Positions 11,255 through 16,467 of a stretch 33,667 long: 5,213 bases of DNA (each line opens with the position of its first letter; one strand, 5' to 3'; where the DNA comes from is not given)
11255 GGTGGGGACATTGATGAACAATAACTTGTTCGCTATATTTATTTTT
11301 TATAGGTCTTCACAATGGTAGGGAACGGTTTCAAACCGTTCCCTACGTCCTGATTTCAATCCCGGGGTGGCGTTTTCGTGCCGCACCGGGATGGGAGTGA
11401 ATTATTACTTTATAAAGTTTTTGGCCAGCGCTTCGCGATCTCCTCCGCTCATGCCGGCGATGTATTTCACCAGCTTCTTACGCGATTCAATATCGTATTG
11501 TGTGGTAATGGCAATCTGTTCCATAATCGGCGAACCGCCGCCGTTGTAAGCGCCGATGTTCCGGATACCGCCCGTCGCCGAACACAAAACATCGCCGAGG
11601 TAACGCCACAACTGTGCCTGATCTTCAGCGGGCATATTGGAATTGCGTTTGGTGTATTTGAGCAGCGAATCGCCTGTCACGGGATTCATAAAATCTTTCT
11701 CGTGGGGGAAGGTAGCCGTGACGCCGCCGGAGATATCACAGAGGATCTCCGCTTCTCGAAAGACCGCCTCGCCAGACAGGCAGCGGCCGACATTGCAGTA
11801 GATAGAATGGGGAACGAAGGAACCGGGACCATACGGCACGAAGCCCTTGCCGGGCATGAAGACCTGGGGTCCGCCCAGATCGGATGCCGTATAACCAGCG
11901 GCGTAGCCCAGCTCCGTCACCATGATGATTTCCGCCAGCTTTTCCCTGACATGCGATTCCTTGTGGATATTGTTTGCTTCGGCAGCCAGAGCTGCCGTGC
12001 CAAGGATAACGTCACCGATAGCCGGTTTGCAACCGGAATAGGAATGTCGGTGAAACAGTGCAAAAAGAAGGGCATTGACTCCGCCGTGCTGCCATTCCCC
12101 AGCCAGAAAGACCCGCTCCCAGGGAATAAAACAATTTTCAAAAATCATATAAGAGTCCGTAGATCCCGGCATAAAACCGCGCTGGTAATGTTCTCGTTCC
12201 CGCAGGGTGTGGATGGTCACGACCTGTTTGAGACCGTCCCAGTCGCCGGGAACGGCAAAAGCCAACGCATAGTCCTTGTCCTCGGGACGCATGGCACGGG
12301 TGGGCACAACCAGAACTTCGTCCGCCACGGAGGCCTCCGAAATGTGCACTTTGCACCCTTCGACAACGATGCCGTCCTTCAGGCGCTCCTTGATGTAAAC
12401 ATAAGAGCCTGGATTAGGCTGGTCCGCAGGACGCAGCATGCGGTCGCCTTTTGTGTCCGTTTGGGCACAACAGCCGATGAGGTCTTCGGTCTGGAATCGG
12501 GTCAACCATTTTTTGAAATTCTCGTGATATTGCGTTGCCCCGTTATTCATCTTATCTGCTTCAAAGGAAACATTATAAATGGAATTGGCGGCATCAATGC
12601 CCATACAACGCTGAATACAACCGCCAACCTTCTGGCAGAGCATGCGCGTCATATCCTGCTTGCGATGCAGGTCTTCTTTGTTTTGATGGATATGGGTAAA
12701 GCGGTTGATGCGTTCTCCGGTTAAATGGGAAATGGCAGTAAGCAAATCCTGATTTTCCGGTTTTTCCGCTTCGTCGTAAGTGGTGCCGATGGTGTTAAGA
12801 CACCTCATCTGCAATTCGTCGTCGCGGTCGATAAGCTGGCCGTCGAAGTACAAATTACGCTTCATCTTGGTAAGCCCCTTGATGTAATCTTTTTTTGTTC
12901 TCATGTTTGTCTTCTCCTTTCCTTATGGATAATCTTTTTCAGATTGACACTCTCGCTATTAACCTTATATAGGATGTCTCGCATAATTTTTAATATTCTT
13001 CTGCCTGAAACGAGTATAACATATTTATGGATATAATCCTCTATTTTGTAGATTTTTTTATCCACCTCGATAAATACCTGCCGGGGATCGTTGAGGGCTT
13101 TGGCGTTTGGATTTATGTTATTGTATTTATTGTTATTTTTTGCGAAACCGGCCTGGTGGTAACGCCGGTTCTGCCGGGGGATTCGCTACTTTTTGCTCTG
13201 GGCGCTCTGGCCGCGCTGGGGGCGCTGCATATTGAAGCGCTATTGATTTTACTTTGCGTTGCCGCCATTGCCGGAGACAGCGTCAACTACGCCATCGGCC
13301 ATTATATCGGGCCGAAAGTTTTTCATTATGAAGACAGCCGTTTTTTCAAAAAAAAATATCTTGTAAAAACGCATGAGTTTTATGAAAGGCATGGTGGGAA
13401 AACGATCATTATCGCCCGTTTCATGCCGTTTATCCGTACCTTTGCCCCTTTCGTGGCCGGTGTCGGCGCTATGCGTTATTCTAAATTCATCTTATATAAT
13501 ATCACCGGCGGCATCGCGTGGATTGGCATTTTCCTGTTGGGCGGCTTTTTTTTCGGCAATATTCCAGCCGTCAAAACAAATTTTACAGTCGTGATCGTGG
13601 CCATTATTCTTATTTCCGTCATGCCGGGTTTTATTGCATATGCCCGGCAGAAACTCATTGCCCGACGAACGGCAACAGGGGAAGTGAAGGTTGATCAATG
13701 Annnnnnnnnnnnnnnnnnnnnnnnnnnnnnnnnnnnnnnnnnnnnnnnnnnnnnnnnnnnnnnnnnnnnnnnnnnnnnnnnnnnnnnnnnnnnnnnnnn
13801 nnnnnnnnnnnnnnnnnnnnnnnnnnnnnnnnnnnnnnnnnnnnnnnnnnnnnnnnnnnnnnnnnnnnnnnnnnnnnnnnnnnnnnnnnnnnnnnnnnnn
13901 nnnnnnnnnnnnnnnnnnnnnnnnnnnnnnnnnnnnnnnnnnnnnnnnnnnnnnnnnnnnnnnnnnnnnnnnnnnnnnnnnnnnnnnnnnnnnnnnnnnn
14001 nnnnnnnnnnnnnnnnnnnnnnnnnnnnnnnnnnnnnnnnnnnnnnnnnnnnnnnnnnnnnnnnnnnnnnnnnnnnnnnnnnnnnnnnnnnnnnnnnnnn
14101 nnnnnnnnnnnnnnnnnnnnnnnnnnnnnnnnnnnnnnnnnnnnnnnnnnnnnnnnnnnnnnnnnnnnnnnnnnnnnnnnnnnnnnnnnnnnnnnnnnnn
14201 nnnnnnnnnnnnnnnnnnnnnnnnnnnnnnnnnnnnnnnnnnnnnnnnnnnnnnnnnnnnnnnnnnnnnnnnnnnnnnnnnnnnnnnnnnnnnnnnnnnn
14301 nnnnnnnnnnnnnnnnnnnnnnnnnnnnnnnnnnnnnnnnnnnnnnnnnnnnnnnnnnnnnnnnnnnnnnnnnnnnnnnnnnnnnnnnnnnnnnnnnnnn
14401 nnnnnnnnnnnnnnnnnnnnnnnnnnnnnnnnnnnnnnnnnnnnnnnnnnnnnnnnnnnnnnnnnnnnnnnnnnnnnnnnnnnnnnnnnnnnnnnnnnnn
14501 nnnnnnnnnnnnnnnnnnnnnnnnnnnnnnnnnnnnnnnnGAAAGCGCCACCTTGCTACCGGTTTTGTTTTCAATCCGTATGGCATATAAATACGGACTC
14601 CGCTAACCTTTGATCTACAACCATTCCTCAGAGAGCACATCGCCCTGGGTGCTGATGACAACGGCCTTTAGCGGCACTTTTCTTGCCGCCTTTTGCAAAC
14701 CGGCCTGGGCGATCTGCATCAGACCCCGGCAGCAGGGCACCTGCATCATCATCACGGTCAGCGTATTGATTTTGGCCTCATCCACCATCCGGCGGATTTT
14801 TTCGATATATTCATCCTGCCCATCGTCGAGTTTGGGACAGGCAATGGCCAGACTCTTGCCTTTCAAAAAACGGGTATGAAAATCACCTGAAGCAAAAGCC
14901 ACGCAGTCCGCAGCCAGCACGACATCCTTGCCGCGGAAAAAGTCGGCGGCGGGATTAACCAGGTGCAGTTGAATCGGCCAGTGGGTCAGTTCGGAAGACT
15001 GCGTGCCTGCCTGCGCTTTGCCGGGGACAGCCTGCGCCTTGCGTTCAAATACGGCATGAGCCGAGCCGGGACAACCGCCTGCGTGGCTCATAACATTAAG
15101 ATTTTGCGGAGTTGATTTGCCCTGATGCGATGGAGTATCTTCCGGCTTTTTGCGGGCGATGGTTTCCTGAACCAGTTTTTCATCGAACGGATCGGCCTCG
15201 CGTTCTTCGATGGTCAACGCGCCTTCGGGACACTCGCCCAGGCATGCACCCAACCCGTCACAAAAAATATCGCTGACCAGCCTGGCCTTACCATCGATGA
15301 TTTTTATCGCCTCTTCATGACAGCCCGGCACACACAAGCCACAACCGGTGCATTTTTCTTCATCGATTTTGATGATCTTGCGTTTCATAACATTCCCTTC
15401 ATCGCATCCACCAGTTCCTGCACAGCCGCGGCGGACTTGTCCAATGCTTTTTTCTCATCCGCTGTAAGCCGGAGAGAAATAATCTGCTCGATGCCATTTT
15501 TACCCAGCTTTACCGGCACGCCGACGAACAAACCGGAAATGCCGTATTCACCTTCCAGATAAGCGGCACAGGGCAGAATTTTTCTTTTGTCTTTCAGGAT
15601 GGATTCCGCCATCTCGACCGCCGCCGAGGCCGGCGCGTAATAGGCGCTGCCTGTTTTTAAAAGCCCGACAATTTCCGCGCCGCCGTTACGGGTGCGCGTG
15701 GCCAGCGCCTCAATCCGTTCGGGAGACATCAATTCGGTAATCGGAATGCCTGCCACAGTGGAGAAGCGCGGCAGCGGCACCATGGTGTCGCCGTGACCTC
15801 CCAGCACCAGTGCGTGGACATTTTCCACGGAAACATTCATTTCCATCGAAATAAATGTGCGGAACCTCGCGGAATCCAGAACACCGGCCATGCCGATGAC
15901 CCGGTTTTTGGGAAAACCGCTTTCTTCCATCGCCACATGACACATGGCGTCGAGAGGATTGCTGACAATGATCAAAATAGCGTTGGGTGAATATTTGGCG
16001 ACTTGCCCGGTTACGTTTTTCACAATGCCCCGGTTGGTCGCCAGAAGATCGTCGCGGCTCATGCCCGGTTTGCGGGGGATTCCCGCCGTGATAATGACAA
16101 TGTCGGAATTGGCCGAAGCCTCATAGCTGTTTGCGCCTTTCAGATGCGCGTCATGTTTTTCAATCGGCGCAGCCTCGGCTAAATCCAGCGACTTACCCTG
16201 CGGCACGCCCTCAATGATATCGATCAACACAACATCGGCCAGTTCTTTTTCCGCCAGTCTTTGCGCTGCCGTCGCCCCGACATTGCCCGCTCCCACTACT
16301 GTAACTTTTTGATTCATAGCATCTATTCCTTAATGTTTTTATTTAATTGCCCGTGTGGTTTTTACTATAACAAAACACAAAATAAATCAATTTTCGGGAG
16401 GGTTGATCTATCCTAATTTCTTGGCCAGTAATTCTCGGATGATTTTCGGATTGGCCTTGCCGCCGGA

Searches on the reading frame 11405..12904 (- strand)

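Call 11: search_protein_families(library=pfam, proteins=[window:11405-12904:-], max_evalue=0.001)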
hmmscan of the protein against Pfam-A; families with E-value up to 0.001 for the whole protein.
window:11405-12904:- (499 aa): 2 families
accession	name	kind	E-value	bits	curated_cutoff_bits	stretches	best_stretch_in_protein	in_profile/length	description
PF11794.13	HpaB_N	-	8.2e-79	265.4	35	1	3-267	1-270/270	4-hydroxyphenylacetate 3-hydroxylase N terminal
PF03241.18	HpaB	-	6.6e-52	176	25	1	280-484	7-202/202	4-hydroxyphenylacetate 3-hydroxylase C terminal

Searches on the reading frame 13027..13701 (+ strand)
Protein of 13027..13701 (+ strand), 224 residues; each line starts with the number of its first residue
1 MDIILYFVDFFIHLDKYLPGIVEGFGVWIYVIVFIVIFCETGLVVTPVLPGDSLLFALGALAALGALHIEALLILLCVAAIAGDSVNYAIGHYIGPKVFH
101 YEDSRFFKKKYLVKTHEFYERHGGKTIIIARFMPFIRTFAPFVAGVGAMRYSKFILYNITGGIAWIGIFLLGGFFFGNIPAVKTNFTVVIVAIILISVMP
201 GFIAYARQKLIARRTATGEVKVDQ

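Call 11: search_protein_families(library=pfam, proteins=[window:13027-13701:+], max_evalue=0.001)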
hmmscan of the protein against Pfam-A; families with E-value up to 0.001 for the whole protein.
window:13027-13701:+ (224 aa): 1 family
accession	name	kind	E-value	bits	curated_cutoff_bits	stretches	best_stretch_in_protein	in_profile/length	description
PF09335.16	VTT_dom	-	2.1e-18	67.4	33.9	1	49-173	1-121/123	VTT domain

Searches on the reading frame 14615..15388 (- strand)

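Call 11: search_protein_families(library=pfam, proteins=[window:14615-15388:-], max_evalue=0.001)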
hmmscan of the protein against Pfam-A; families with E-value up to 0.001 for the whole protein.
window:14615-15388:- (257 aa): 8 families
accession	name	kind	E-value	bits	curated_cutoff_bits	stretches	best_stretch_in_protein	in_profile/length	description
PF12838.12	Fer4_7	-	2.6e-07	31.4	27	1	4-26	29-51/52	4Fe-4S dicluster domain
PF00037.32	Fer4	-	4.8e-07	29.8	21.1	1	6-28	1-23/24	4Fe-4S binding domain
PF13237.11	Fer4_10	-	5.2e-07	29.9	25.5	1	6-54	2-53/53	4Fe-4S dicluster domain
PF13187.11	Fer4_9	-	1.3e-06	28.8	27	1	12-57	1-51/52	4Fe-4S dicluster domain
PF12837.12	Fer4_6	-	3.5e-06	27.1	25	1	5-28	1-24/24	4Fe-4S binding domain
PF14697.11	Fer4_21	-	8.6e-06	26.2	35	1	7-58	2-57/59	4Fe-4S dicluster domain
PF12797.12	Fer4_2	-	3.2e-05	24.1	24.5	1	5-24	2-21/22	4Fe-4S binding domain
PF13459.11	Fer4_15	-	0.00011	23.2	22.4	0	6-38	1-33/66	4Fe-4S single cluster domain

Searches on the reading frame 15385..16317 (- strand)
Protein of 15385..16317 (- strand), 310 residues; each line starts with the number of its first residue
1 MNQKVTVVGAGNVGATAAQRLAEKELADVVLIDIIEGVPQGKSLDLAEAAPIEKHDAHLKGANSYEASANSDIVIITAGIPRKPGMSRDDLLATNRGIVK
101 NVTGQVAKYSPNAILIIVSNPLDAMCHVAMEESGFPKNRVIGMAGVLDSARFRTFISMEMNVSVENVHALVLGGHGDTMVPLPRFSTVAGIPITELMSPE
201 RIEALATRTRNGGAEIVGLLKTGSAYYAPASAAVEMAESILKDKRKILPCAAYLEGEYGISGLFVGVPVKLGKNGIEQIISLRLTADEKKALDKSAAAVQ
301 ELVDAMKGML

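Call 11: search_protein_families(library=pfam, proteins=[window:15385-16317:-], max_evalue=0.001)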
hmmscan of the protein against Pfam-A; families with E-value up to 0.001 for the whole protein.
window:15385-16317:- (310 aa): 3 families
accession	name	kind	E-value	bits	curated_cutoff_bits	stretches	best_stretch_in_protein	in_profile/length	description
PF00056.29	Ldh_1_N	-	1.7e-42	145.2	27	1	4-142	2-141/141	lactate/malate dehydrogenase, NAD binding domain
PF02866.23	Ldh_1_C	-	6.6e-34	117.8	22.6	1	147-301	3-165/174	lactate/malate dehydrogenase, alpha/beta C-terminal domain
PF03721.20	UDPG_MGDP_dh_N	-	6.3e-06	26.3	27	1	3-117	1-118/187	UDP-glucose/GDP-mannose dehydrogenase family, NAD binding domain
